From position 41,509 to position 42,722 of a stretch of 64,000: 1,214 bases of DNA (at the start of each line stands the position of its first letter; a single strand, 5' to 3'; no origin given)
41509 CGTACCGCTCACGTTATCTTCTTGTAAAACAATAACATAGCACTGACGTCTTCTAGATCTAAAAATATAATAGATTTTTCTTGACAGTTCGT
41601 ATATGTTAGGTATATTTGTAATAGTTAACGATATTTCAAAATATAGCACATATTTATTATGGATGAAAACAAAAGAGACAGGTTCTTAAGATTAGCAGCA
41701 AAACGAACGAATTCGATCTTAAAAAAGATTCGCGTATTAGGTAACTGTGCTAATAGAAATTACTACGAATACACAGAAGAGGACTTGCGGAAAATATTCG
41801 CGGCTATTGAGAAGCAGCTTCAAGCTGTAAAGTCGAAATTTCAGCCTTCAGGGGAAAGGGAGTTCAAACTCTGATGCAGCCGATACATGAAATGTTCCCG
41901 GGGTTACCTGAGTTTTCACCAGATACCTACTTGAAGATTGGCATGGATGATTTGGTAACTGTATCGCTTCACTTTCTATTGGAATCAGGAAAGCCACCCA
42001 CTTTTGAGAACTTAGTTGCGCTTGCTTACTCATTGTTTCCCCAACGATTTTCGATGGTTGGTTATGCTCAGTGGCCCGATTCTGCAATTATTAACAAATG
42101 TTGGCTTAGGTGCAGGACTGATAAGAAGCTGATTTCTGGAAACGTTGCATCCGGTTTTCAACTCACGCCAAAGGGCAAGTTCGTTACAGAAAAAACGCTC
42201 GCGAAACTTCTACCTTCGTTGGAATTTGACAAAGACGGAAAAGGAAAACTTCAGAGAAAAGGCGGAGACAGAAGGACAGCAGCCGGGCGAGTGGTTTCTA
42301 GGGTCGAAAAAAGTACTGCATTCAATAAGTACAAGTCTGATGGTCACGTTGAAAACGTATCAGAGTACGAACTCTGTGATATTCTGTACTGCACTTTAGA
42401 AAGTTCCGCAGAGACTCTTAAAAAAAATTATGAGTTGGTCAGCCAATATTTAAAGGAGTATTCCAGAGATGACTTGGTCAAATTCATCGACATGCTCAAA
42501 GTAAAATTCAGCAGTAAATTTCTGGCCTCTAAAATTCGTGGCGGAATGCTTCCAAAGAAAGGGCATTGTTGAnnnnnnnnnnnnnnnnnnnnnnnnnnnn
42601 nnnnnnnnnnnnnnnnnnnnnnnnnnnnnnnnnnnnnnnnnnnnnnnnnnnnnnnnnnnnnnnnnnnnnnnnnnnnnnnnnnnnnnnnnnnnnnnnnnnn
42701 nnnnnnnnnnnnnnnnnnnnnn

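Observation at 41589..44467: AT-rich three-gene operon ending in a GHKL-ATPase protein: candidate uncharacterised (defence?) system on a tRNA-linked island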

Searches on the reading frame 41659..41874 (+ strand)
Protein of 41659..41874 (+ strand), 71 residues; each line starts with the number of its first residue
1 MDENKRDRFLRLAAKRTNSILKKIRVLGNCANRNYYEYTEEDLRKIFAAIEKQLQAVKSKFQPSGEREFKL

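Call 8: search_protein_families(library=pfam, proteins=[window:41659-41874:+], max_evalue=1)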
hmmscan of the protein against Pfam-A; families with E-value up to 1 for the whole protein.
window:41659-41874:+ (71 aa): 2 families
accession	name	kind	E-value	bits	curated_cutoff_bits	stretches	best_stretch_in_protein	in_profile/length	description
PF19381.4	DUF5956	-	0.061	14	24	1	9-66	26-84/100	Family of unknown function (DUF5956)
PF13643.11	DUF4145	-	0.09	13.3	23.1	1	15-49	52-86/88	Domain of unknown function (DUF4145)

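Call 9: search_protein_families(library=padloc, proteins=[window:41659-41874:+], max_evalue=1)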
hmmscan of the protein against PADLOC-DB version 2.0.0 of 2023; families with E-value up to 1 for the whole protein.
window:41659-41874:+ (71 aa): 0 families

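Call 10: search_protein_families(library=ncbifam, proteins=[window:41659-41874:+], max_evalue=1)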
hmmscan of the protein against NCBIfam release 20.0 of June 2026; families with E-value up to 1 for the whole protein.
window:41659-41874:+ (71 aa): 0 families

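Call 54: find_homologous_proteins(query=window:41659-41874:+)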
Query window:41659-41874:+ (71 aa): 26 proteins with E <= 0.001 among 26 candidates.
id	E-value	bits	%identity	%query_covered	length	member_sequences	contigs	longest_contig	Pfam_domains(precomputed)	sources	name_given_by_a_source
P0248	1.7e-38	146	100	100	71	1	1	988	-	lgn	-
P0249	5.3e-22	94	68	97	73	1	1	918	-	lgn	-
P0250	7.7e-21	91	64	100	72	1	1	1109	-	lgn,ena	-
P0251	9.1e-21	90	64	99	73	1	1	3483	-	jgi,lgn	jgi:hypothetical protein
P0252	6.4e-20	88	61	100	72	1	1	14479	-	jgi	-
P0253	1.0e-19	87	60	99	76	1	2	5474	-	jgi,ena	-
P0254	1.7e-19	86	60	96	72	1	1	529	-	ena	-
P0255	2.1e-19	86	60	96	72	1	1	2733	-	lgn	-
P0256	2.2e-19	86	63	100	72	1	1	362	-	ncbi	-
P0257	2.9e-19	86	61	100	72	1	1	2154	-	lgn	-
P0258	3.2e-19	85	61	94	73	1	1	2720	-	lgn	-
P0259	9.7e-19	84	59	96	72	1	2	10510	-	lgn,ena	-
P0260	9.8e-19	84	60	96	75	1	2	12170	-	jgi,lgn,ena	-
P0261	4.4e-18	82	55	100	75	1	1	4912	-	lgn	-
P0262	5.7e-18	82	58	94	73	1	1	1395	-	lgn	-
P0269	4.2e-15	73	54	96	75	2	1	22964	-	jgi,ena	-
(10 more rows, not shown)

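Call 56: find_encoding_contigs(protein=P0269, flank=8000, max_places=2)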
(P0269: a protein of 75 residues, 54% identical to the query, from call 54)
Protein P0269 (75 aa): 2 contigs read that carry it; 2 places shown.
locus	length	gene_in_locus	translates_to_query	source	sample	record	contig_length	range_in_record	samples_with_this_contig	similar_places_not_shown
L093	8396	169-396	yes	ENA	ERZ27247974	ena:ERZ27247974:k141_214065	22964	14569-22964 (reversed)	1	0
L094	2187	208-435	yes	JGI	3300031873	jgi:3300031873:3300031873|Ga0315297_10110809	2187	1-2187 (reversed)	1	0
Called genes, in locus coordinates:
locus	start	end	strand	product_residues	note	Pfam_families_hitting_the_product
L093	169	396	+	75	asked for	-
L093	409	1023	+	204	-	-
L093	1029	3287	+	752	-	-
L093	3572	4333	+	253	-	-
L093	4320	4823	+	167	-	-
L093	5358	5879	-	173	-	PF01936:NYN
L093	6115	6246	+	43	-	-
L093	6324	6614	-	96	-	PF13443:HTH_26 (faint), PF13560:HTH_31 (weak), PF01381:HTH_3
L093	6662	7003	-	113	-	PF05973:Gp49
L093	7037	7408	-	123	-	PF05635:23S_rRNA_IVP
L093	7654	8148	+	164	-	-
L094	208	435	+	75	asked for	-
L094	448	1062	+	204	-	-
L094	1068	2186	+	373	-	?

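Call 57: find_encoding_contigs(protein=P0252, flank=8000, max_places=2)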
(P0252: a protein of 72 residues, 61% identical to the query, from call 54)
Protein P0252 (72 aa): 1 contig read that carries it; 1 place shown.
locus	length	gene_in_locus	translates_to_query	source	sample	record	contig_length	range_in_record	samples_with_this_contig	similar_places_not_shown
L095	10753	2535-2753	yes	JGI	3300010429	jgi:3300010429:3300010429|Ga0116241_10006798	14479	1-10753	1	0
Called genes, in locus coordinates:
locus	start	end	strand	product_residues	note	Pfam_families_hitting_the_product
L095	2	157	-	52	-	?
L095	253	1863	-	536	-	PF00239:Resolvase, PF07508:Recombinase, PF13408:Zn_ribbon_recom (weak)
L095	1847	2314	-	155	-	PF11149:DUF2924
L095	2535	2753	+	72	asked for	-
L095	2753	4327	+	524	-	PF03118:RNA_pol_A_CTD, PF12826:HHH_2 (faint), PF03118:RNA_pol_A_CTD, PF14520:HHH_5 (weak), PF03118:RNA_pol_A_CTD, PF04545:Sigma70_r4 (weak)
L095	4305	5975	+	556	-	PF02518:HATPase_c (weak), PF13589:HATPase_c_3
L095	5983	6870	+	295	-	-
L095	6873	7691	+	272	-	PF02086:MethyltransfD12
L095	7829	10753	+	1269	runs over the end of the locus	PF25199:nSTAND_NTPase5 (weak)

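Call 86: search_protein_families(library=phrogs, proteins=[window:41659-41874:+], max_evalue=0.1)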
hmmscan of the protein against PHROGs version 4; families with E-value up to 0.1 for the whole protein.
window:41659-41874:+ (71 aa): 2 families
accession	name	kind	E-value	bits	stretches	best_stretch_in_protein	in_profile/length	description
phrog_35258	-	unknown function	0.00072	21.2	1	4-55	24-76/113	-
phrog_4916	-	unknown function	0.034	14.9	1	26-59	32-65/71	-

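Call 95: search_protein_families(library=pfam, proteins=[L095:5983-6870:+], max_evalue=0.01)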
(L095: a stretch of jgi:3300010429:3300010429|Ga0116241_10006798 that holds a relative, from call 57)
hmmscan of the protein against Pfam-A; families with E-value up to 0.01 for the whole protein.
L095:5983-6870:+ (295 aa): 0 families

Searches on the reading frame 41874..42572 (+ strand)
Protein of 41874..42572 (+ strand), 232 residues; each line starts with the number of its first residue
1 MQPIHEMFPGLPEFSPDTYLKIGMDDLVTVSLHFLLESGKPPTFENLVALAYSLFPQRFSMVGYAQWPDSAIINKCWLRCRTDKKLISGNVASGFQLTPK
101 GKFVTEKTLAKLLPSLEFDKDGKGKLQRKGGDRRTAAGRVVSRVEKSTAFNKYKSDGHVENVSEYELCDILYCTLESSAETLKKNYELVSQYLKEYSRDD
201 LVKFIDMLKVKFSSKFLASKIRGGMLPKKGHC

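Call 8: search_protein_families(library=pfam, proteins=[window:41874-42572:+], max_evalue=1)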
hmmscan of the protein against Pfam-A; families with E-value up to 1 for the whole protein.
window:41874-42572:+ (232 aa): 2 families
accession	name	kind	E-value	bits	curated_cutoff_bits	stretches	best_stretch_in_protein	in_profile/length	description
PF17857.7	AAA_lid_1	-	0.19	12.5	21.3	1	166-204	31-69/100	AAA+ lid domain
PF13833.12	EF-hand_8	-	0.21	11.8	28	0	179-207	7-36/54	EF-hand domain pair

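Call 9: search_protein_families(library=padloc, proteins=[window:41874-42572:+], max_evalue=1)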
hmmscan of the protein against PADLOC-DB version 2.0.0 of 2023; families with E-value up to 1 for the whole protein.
window:41874-42572:+ (232 aa): 0 families

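Call 10: search_protein_families(library=ncbifam, proteins=[window:41874-42572:+], max_evalue=1)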
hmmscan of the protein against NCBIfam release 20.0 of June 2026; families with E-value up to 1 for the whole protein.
window:41874-42572:+ (232 aa): 1 family
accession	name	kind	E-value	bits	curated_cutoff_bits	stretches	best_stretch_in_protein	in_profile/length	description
NF004540.0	PRK05888.2-1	equivalog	0.14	11.7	215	0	167-208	90-126/139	NADH-quinone oxidoreductase subunit NuoI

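Call 22: find_homologous_proteins(query=window:41874-42572:+)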
Query window:41874-42572:+ (232 aa): 13 proteins with E <= 0.001 among 1070 candidates.
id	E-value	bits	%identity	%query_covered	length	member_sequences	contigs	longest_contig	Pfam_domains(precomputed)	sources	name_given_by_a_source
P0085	8.5e-153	524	100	100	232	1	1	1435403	-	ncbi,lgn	-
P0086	7.3e-79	282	61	94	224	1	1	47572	-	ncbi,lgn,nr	ncbi:MAG TPA: hypothetical protein VNL73_03645 [Verrucomicrobiae bacterium]|nr:hypothetical protein 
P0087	1.4e-71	259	54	94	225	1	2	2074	-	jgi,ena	-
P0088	4.8e-67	244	55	91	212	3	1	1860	-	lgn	-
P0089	1.4e-62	229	49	94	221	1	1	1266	-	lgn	-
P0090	6.6e-61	224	49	93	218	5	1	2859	-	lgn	-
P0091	3.3e-60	221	50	93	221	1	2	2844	-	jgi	jgi:hypothetical protein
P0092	4.6e-57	211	45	93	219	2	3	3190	-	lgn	-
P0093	2.4e-53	199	43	93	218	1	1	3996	-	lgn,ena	-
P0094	5.4e-53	198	45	93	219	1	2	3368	-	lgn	-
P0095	1.4e-52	196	46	93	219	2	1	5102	-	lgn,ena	-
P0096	2.4e-45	173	43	97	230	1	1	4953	-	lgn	-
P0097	3.8e-40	156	40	94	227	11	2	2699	-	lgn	-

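Call 27: search_solved_structures(query=A2, max_evalue=10)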
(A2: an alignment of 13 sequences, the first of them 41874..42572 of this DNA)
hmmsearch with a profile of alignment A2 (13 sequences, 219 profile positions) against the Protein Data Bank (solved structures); distinct sequences matched with E-value up to 10: 3.
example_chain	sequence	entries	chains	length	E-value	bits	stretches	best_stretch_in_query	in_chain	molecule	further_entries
6kk9_O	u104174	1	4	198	0.16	14.6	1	101-147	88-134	Outer Surface Protein A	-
2oy7_A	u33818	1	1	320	0.62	12.7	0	101-147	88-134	Outer surface protein A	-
2oy8_A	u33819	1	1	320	1.8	11.2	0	101-146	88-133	Outer surface protein A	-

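Call 42: predict_structure(alignment_id=A2)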
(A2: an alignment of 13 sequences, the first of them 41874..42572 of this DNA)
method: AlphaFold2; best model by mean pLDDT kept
length: 232 residues; sequences in the alignment: 13
mean_pLDDT: 82.4   pTM: 0.49
mean pLDDT of the five models: 82.4, 81.8, 81.6, 81.5, 80.6
residues with pLDDT >= 90: 118; 70-90: 70; 50-70: 18; < 50: 26
segments of 3 or more residues with pLDDT < 50: 116-128, 222-225, 228-232
pLDDT, mean of each block of 10 residues (from residue 1): 56 86 96 91 92 93 90 95 92 89 92 59 44 72 90 88 92 89 93 87 93 78 47 35
secondary structure, 60 per line:
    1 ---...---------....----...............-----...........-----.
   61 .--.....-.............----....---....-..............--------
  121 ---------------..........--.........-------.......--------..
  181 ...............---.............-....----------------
elements in order: H16-19 H24-38 H44-54 E64-68 H70-82 E87-90 E94-97 H99-112 H136-145 H148-156 H164-170 H179-195 H199-211 H213-216

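Call 44: search_protein_representatives(alignment_id=A2)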
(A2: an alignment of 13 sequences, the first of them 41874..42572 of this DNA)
Query: 13 sequences, 219 profile positions. Proteins with E-value up to 0.001 (for the whole library): 813; up to 1e-10: 435; up to 1e-30: 130. The best 150 are listed.
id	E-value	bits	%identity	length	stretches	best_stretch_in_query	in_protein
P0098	1.5e-97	341.7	-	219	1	2-218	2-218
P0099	2.2e-81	288.8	-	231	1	3-218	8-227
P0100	6.9e-72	257.8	-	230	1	6-217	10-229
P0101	1.4e-68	247.0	-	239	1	3-217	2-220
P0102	9.8e-64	231.1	-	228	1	6-217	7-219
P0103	2.8e-63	229.7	-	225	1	4-217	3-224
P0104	8.2e-63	228.1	-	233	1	10-217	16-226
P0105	1.2e-62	227.6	-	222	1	4-204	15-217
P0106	3.4e-62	226.1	-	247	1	7-216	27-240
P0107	9.5e-61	221.4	-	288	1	6-212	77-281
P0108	1.2e-60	221.1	-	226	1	4-217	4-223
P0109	1.0e-59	218.0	-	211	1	4-200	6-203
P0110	1.4e-59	217.6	-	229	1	6-217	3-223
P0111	3.5e-59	216.3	-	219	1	5-217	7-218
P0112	2.5e-56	206.9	-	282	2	6-133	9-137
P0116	2.4e-55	203.7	-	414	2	5-116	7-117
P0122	1.2e-52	194.9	-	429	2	6-129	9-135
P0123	1.2e-52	194.8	-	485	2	6-110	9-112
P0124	5.9e-52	192.6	-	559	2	6-113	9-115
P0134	1.2e-48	181.8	-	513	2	6-118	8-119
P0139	9.0e-48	179.0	-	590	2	4-120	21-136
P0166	1.4e-42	162.0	-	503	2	6-109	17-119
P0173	9.5e-41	156.0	-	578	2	118-205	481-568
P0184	8.9e-38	146.3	-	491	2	6-123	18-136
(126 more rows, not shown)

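Call 45: search_protein_families(library=pfam, proteins=[P0124, P0139, P0173, P0123, P0134, P0166, P0116, P0122, P0184, P0107], max_evalue=0.01)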
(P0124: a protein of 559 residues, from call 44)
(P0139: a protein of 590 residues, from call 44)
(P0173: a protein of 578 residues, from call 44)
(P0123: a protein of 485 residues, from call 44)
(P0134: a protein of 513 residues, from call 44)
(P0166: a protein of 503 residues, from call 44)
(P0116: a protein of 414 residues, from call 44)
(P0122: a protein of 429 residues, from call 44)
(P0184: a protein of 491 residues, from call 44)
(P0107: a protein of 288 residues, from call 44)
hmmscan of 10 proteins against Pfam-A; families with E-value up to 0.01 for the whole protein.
P0124 (559 aa): 0 families

P0139 (590 aa): 0 families

P0173 (578 aa): 0 families

P0123 (485 aa): 0 families

P0134 (513 aa): 0 families

P0166 (503 aa): 0 families

P0116 (414 aa): 0 families

P0122 (429 aa): 0 families

P0184 (491 aa): 0 families

P0107 (288 aa): 1 family
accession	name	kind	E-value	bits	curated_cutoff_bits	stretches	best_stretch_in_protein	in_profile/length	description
PF23156.1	DUF7054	-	0.00072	19.9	27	0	203-241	33-71/85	Domain of unknown function (DUF7054)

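Call 86: search_protein_families(library=phrogs, proteins=[window:41874-42572:+], max_evalue=0.1)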
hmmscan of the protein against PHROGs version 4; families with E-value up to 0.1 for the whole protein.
window:41874-42572:+ (232 aa): 0 families

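Call 103: find_encoding_contigs(protein=P0086, flank=10000, max_places=2)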
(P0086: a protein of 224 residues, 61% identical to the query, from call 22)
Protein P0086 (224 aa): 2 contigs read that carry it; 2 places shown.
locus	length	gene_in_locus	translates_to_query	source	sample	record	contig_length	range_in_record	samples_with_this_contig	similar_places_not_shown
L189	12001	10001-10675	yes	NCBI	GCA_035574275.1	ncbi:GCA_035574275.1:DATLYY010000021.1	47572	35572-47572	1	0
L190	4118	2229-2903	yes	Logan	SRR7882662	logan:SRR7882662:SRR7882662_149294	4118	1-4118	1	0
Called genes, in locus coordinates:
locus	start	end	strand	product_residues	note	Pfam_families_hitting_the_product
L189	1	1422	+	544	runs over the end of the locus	PF00069:Pkinase, PF07714:PK_Tyr_Ser-Thr, PF03109:ABC1 (weak), PF14531:Kinase-like (weak), PF08308:PEGA (weak)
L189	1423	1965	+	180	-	PF00892:EamA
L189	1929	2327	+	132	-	PF00892:EamA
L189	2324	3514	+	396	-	PF01411:tRNA-synt_2c, PF07973:tRNA_SAD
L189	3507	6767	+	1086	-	PF03968:LptD_N (faint), PF19838:LptD_2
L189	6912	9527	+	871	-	PF19313:DUF5916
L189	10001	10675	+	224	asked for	-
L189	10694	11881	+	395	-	-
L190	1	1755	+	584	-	?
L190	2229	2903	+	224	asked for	-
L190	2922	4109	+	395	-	-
